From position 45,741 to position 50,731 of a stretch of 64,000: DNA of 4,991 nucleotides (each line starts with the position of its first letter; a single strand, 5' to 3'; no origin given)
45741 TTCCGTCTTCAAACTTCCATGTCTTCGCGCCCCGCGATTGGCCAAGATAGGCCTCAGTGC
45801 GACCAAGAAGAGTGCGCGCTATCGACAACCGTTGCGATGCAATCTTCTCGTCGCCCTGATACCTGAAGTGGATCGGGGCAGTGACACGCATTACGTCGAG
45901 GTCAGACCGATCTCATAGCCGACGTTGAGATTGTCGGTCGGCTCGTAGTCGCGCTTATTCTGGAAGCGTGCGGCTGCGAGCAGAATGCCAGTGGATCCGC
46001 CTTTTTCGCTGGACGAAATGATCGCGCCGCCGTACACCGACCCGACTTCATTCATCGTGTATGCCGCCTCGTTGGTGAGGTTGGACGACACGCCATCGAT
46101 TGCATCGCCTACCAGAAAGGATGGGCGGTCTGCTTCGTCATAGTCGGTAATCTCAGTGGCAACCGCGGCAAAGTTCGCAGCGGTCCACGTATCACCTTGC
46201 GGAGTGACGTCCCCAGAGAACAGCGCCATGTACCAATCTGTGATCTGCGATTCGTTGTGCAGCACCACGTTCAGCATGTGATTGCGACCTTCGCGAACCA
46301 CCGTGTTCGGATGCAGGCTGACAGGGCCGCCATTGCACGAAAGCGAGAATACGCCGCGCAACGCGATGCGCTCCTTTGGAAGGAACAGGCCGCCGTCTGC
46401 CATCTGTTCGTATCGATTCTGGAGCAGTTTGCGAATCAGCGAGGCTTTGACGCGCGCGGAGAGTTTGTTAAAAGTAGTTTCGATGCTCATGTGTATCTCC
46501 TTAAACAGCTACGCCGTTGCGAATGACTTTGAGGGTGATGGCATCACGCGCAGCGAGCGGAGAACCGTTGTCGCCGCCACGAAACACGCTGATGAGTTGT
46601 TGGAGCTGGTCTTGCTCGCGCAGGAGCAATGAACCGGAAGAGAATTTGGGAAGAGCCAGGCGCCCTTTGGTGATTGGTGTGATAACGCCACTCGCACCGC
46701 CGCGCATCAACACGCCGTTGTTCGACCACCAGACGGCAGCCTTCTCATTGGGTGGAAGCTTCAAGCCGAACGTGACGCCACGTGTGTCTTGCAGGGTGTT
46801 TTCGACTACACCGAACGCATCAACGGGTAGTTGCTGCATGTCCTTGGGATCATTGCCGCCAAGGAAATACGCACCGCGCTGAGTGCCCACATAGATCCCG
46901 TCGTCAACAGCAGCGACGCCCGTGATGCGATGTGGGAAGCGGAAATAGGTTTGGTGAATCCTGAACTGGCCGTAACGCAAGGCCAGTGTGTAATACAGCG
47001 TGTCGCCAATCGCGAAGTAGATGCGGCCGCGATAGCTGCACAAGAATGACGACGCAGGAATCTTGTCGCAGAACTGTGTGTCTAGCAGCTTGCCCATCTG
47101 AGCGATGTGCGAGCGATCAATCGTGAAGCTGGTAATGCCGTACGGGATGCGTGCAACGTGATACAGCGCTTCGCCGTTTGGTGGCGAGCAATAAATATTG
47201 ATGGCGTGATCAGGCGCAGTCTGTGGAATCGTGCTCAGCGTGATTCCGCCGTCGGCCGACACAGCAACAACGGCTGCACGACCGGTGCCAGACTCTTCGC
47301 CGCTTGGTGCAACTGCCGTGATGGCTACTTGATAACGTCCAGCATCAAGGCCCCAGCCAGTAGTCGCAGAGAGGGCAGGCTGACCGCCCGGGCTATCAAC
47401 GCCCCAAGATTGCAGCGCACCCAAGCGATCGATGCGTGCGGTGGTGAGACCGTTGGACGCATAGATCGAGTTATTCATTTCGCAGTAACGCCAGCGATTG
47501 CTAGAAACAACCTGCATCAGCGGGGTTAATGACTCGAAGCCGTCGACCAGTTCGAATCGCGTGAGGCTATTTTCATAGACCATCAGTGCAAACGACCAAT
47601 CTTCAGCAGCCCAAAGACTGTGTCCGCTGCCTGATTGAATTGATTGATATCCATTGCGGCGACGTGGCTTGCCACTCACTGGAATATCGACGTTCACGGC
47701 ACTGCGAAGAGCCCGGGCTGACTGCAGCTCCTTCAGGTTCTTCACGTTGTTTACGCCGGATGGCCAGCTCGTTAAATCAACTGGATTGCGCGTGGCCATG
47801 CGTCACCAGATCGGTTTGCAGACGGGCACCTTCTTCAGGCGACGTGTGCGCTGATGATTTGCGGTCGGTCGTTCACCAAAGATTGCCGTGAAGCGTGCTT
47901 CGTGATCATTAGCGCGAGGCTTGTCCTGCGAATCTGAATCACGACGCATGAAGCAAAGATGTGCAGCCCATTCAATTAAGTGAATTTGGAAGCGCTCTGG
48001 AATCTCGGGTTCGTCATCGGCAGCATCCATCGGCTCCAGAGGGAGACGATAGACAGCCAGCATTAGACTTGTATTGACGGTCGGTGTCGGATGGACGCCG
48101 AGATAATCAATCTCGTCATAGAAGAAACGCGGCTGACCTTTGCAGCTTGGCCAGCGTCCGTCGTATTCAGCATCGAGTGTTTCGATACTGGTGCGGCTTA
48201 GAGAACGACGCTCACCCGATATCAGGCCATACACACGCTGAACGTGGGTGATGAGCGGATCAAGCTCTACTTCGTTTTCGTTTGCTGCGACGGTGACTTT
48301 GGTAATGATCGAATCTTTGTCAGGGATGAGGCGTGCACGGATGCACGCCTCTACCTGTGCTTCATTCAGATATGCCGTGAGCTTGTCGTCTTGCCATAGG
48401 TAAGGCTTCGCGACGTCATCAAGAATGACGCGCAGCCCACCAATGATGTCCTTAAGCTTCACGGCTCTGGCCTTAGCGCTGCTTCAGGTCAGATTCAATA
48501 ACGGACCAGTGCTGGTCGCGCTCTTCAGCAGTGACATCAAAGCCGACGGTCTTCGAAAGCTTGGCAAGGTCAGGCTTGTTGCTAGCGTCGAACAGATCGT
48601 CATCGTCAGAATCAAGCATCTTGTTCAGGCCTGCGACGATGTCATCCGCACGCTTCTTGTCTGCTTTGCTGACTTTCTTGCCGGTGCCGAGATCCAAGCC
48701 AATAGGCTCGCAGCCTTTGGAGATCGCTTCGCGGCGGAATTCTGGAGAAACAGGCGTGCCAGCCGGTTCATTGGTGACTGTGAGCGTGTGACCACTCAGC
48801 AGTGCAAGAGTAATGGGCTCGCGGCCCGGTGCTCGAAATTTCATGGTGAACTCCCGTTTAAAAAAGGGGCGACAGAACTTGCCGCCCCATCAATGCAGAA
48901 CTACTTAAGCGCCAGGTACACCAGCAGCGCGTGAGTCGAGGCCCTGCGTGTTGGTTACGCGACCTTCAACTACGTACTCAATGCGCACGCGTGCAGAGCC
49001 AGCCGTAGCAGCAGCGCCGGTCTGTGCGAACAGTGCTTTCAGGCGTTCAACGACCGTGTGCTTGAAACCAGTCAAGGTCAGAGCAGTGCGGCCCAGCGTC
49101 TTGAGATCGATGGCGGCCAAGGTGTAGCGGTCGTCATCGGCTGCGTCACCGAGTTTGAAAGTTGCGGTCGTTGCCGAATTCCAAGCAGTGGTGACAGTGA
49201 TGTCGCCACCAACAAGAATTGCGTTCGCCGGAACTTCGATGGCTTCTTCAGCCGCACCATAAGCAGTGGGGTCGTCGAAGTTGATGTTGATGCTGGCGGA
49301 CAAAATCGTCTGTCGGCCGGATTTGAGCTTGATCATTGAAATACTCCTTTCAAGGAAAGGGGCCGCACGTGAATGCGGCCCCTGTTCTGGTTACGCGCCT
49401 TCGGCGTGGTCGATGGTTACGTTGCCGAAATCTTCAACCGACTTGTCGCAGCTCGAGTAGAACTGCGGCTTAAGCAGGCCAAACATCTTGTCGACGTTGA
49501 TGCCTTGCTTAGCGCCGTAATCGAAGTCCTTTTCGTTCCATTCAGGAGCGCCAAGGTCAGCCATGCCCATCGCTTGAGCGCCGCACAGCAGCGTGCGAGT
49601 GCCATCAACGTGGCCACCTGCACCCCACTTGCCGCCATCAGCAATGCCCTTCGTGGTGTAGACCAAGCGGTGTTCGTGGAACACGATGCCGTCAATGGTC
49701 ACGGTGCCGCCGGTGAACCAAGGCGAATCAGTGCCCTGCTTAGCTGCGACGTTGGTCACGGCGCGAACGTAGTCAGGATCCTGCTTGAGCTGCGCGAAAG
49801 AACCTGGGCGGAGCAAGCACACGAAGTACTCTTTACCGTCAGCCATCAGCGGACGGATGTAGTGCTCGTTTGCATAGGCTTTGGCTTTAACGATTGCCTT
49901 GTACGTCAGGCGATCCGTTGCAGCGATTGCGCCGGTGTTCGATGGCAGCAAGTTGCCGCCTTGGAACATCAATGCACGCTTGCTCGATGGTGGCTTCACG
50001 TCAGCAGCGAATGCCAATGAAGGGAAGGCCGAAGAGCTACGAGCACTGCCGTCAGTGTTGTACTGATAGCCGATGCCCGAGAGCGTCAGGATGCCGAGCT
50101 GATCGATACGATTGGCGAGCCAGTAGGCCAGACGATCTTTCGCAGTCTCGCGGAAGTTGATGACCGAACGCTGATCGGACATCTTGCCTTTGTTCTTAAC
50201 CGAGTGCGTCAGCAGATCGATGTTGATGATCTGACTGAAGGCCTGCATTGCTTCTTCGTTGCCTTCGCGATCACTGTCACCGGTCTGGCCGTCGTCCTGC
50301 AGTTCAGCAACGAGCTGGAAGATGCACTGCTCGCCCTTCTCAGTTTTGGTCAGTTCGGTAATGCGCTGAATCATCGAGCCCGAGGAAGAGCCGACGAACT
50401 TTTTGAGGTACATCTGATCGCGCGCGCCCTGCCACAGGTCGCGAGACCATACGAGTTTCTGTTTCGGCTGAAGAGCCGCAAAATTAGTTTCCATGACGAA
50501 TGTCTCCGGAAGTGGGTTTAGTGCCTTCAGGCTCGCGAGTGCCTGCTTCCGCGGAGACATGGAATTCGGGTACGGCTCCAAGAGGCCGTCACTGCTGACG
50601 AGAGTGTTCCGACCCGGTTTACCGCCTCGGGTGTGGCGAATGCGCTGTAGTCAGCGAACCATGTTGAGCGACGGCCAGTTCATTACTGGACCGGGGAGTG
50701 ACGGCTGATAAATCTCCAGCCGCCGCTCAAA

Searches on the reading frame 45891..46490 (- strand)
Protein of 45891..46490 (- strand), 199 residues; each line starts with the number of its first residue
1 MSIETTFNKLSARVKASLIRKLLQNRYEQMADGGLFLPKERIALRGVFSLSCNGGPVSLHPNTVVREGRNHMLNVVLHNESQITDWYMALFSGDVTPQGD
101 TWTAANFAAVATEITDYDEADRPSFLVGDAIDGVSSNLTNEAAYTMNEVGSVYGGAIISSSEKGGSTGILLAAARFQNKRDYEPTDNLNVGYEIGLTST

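Call 12: search_protein_families(library=phrogs, proteins=[window:45891-46490:-], max_evalue=0.001)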
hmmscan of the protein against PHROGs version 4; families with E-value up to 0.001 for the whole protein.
window:45891-46490:- (199 aa): 1 family
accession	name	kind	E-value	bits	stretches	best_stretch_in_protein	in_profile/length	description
phrog_8123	-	unknown function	3.5e-33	115.9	1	11-197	4-191/192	-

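Call 73: search_protein_families(library=pfam, proteins=[window:45891-46490:-], max_evalue=0.1)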
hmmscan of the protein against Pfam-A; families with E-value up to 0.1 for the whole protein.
window:45891-46490:- (199 aa): 0 families

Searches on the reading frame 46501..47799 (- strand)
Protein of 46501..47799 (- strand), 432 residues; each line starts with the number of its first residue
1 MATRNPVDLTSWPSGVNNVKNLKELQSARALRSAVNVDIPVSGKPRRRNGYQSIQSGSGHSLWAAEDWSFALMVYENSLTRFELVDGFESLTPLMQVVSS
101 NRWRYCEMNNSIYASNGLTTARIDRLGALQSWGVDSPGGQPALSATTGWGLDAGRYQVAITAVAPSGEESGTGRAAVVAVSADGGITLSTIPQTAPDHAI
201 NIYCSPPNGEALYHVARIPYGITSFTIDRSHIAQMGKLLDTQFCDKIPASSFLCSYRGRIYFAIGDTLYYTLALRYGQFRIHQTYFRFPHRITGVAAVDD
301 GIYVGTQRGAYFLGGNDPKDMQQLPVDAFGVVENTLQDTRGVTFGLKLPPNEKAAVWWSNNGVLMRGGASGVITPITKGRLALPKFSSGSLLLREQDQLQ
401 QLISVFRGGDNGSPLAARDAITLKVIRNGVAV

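Call 12: search_protein_families(library=phrogs, proteins=[window:46501-47799:-], max_evalue=0.001)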
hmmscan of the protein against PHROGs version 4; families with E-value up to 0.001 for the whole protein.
window:46501-47799:- (432 aa): 2 families
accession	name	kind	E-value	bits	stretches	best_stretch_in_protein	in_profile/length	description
phrog_8040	-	connector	1.8e-58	199.3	1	11-404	7-394/396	head closure Hc3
phrog_511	-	head and packaging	1.8e-12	47.5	1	137-323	441-638/862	internal virion protein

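Call 19: search_solved_structures(query=window:46501-47799:-, max_evalue=1)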
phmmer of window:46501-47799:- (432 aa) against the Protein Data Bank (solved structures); distinct sequences matched with E-value up to 1: 3.
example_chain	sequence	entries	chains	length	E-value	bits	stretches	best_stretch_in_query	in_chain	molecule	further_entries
26fb_K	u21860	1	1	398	5.6e-22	81.4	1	11-428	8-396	Structural protein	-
4nwv_A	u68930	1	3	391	0.21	13.6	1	191-261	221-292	Capsid protein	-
4nww_A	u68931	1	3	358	0.29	13.2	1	191-261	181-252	Capsid protein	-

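Call 58: find_related_loci(query=window:46501-47799:-, collection=genome_contigs, flank=10000)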
Query window:46501-47799:- (432 aa) in genome_contigs; peptide patterns used: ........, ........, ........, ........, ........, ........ (x = any residue, [..] = any of these).
57 stretches matched a pattern, but none encodes a relative of the query by tblastn (E <= 1e-3).

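Call 73: search_protein_families(library=pfam, proteins=[window:46501-47799:-], max_evalue=0.1)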
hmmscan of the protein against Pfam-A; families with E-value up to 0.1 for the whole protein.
window:46501-47799:- (432 aa): 0 families

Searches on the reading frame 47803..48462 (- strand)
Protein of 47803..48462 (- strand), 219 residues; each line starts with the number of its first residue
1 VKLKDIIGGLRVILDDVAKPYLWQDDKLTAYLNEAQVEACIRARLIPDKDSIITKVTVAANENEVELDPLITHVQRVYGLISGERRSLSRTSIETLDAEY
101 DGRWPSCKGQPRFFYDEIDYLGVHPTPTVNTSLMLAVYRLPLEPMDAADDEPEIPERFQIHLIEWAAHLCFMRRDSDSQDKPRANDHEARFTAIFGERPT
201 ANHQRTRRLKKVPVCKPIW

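Call 12: search_protein_families(library=phrogs, proteins=[window:47803-48462:-], max_evalue=0.001)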
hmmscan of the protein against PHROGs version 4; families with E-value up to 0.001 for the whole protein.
window:47803-48462:- (219 aa): 2 families
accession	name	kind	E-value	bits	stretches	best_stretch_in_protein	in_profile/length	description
phrog_399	-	head and packaging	1.4e-35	123.9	1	1-211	2-213/220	structural protein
phrog_10775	-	tail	0.00011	22.9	1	82-188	116-211/237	tail protein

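Call 20: search_solved_structures(query=window:47803-48462:-, max_evalue=1)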
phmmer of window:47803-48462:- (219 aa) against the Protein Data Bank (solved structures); distinct sequences matched with E-value up to 1: 2.
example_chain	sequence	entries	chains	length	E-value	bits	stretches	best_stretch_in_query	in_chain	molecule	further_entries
26fb_T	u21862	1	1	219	3.1e-06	30.2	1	3-196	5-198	Structural protein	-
4gu3_A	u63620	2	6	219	0.04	16.8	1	112-172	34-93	Outer capsid protein sigma-1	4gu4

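Call 73: search_protein_families(library=pfam, proteins=[window:47803-48462:-], max_evalue=0.1)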
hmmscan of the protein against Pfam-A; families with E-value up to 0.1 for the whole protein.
window:47803-48462:- (219 aa): 1 family
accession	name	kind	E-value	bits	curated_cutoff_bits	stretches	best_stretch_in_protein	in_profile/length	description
PF24175.2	SU10_adaptor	-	1.3e-25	91.4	27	1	1-205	1-183/194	SU10 adaptor protein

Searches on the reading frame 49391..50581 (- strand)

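Call 12: search_protein_families(library=phrogs, proteins=[window:49391-50581:-], max_evalue=0.001)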
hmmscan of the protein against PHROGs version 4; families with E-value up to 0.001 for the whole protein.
window:49391-50581:- (396 aa): 2 families
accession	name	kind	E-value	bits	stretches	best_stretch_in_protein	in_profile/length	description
phrog_334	-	head and packaging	8.2e-84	282.8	1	31-393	3-378/381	major head protein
phrog_13784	-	unknown function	7.7e-09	36.8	1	65-178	51-163/177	-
